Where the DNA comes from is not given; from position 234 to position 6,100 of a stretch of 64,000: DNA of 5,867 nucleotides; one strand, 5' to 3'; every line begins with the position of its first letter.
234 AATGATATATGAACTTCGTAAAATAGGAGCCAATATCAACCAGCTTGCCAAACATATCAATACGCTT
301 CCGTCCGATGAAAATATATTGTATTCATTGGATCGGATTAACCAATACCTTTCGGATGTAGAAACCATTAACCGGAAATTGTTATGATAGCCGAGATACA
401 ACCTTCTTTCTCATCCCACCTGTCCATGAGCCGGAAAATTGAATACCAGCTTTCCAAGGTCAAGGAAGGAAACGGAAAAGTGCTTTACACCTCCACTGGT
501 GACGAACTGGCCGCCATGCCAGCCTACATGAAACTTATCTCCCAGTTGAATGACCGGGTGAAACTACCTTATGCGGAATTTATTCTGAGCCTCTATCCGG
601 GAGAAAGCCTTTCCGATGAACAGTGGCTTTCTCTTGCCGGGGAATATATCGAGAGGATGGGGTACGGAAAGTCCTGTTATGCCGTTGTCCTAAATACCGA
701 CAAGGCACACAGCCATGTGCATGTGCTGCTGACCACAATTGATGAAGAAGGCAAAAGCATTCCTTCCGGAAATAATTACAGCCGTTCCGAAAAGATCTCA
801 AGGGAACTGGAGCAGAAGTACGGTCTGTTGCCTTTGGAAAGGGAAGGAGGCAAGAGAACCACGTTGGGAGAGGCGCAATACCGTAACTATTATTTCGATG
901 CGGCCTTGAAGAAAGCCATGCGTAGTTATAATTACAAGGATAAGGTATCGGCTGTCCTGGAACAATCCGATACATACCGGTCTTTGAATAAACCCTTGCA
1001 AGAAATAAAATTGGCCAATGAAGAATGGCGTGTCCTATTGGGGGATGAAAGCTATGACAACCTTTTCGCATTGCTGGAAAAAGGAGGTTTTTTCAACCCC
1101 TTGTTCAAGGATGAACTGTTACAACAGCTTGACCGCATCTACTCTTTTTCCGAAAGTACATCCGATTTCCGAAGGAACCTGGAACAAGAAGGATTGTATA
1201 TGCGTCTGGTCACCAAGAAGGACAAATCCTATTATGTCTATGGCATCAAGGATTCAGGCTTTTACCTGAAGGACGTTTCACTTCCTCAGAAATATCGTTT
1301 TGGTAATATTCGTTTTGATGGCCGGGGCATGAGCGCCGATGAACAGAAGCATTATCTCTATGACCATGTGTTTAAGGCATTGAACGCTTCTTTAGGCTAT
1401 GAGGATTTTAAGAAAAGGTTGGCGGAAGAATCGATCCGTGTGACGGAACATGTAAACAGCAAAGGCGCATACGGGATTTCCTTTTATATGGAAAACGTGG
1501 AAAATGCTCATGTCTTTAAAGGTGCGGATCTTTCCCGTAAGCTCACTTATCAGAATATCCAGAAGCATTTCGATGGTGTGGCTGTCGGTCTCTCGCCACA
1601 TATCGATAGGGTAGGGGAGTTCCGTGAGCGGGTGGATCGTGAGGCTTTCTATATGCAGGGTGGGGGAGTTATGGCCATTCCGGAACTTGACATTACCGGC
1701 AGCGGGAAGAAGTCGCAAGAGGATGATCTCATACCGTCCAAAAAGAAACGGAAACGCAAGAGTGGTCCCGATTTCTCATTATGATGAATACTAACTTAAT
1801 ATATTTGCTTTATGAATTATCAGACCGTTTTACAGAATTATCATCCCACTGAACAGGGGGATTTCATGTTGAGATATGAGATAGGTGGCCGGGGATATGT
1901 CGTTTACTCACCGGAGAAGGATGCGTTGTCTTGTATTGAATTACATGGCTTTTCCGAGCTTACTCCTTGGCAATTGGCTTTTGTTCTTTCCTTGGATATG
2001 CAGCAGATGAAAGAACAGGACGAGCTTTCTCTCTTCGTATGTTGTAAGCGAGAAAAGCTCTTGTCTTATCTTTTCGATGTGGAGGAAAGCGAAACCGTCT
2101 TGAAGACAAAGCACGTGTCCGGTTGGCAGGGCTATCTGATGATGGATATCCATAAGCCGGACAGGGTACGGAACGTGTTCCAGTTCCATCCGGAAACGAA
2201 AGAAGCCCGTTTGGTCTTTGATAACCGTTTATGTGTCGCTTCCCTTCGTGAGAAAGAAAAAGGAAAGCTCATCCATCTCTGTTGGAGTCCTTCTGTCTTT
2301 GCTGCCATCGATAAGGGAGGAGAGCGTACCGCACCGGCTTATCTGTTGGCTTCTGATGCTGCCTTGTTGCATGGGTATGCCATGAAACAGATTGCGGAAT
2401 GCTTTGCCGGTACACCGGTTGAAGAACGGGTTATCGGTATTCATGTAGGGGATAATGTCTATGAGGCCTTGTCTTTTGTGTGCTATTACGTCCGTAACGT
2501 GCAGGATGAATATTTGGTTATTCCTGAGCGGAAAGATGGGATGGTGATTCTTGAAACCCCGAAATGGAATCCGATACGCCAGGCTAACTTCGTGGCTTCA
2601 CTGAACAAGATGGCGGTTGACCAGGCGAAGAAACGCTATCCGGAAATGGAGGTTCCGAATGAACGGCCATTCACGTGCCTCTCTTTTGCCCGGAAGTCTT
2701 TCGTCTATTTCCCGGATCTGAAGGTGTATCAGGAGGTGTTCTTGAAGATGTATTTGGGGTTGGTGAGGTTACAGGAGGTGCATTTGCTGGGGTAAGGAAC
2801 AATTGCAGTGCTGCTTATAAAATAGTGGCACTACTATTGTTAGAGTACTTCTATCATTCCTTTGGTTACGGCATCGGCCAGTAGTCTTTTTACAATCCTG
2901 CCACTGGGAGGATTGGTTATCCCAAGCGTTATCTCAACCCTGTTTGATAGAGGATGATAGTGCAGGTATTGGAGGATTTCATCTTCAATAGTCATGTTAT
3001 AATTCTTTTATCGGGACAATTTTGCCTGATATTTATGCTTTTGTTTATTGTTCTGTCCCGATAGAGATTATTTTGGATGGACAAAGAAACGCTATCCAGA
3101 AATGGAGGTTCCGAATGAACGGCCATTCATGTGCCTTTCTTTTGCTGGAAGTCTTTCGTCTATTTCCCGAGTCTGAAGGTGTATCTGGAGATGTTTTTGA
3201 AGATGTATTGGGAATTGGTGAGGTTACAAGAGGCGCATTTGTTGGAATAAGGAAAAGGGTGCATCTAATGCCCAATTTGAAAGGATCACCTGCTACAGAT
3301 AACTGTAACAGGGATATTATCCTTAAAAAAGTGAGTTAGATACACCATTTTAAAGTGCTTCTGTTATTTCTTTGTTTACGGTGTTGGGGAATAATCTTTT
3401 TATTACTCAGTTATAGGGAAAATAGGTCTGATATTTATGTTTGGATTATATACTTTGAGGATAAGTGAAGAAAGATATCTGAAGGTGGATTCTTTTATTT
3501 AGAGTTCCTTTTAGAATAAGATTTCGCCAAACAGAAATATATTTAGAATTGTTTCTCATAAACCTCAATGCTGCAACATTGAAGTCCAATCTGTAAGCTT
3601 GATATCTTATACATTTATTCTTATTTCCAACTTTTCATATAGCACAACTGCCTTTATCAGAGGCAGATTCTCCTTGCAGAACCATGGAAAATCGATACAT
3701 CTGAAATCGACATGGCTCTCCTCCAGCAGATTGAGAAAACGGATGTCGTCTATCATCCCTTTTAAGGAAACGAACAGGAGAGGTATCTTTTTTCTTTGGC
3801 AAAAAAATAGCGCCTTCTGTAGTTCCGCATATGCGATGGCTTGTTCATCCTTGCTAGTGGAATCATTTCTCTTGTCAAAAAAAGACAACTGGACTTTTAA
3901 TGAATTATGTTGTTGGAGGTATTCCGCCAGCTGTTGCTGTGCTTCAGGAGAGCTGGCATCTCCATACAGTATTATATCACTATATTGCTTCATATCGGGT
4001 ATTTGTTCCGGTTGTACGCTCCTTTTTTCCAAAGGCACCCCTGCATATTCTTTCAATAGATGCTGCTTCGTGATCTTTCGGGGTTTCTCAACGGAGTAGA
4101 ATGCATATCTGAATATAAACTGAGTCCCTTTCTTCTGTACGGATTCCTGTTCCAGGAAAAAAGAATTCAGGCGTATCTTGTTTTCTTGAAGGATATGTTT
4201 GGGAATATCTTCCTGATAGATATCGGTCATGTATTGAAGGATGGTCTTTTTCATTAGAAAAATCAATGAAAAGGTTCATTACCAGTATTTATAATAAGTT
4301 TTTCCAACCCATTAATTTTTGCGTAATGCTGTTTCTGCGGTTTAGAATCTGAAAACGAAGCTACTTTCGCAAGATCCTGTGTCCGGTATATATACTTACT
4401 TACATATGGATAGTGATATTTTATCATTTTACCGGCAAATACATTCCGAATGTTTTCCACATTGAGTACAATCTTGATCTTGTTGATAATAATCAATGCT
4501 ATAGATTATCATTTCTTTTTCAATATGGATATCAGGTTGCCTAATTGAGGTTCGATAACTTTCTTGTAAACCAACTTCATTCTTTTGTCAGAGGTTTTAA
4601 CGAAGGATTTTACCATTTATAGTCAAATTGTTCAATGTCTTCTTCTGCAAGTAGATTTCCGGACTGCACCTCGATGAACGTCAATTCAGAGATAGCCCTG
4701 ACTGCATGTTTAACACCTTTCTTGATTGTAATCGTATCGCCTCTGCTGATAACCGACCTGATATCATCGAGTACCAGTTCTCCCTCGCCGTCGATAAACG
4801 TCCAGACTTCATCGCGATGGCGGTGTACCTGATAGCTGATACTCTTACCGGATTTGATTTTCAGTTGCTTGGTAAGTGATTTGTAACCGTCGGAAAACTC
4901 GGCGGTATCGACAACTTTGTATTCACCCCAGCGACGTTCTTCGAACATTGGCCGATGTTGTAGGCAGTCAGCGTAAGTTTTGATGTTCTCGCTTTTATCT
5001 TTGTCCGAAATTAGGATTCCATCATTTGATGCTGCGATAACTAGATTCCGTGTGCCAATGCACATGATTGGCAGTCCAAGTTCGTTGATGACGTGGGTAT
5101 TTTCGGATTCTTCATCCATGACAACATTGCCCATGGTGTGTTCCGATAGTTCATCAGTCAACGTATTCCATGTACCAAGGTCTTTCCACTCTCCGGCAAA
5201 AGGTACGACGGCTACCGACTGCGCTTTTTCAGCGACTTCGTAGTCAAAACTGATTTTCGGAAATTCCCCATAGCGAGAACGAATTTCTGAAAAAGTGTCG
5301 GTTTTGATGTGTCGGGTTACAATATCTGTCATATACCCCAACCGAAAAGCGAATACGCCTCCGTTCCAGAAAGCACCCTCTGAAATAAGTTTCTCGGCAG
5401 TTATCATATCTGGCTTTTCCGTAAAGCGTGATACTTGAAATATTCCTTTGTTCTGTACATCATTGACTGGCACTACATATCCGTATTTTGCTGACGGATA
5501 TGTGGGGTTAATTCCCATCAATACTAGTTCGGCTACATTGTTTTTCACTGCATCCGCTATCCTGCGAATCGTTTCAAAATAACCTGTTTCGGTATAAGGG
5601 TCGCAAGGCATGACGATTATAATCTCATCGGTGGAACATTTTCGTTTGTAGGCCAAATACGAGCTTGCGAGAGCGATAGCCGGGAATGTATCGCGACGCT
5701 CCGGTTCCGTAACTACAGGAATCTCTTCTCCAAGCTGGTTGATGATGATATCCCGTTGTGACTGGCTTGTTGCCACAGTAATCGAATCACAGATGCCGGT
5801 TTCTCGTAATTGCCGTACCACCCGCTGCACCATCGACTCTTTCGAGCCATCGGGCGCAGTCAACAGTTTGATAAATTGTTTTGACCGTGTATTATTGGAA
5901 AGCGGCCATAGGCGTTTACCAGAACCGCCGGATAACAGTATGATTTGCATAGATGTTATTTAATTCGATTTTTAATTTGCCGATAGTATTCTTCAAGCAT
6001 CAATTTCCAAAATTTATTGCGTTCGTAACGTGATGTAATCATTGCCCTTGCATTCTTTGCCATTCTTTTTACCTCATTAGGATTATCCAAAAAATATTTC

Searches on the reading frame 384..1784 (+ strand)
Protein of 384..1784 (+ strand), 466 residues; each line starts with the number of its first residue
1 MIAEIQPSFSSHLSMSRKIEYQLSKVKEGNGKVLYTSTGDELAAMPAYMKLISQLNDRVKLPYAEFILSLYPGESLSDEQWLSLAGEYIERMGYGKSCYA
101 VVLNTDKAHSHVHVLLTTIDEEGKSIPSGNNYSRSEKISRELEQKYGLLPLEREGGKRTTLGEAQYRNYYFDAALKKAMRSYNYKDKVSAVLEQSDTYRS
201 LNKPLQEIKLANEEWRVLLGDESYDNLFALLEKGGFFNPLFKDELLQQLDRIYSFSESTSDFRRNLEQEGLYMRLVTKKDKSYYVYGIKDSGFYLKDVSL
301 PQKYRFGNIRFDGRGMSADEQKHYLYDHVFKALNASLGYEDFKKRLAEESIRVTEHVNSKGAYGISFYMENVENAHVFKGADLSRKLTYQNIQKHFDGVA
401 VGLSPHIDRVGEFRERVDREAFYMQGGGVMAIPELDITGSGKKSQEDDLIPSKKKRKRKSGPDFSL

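Call 29: search_protein_families(library=pfam, proteins=[window:384-1784:+])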
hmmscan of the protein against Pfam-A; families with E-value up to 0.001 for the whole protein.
window:384-1784:+ (466 aa): 1 family
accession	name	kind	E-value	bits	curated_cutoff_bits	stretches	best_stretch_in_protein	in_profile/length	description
PF03432.20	Relaxase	-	2.8e-26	92.8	24.6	1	22-148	2-132/132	MobA/VirD2-like, nuclease domain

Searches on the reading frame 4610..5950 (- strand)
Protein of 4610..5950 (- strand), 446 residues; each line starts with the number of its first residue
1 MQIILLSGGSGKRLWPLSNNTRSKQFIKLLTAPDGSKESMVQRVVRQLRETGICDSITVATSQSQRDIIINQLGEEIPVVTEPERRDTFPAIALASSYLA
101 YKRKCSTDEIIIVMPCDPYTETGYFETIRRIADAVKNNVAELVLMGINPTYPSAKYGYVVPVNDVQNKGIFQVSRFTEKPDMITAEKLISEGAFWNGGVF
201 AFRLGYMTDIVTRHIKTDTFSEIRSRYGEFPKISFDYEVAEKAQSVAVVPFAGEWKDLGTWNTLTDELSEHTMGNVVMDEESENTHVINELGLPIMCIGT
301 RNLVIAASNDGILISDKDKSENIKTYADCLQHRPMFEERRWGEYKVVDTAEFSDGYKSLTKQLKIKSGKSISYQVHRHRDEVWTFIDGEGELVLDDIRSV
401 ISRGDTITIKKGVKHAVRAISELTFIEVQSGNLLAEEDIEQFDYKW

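Call 29: search_protein_families(library=pfam, proteins=[window:4610-5950:-])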
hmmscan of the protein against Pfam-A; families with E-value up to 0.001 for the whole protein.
window:4610-5950:- (446 aa): 4 families
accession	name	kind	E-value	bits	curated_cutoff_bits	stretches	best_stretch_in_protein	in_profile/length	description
PF00483.29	NTP_transferase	-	1.7e-29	103.5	21.2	1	4-267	3-238/245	Nucleotidyl transferase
PF01050.24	MannoseP_isomer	-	1.1e-15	58.2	23.6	1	332-443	9-115/116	Mannose-6-phosphate isomerase C-terminal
PF07883.17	Cupin_2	-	3.6e-08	33.4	27.2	1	365-425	5-66/70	Cupin domain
PF12804.13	NTP_transf_3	-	9.8e-06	26.3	27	1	4-138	2-114/160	MobA-like NTP transferase domain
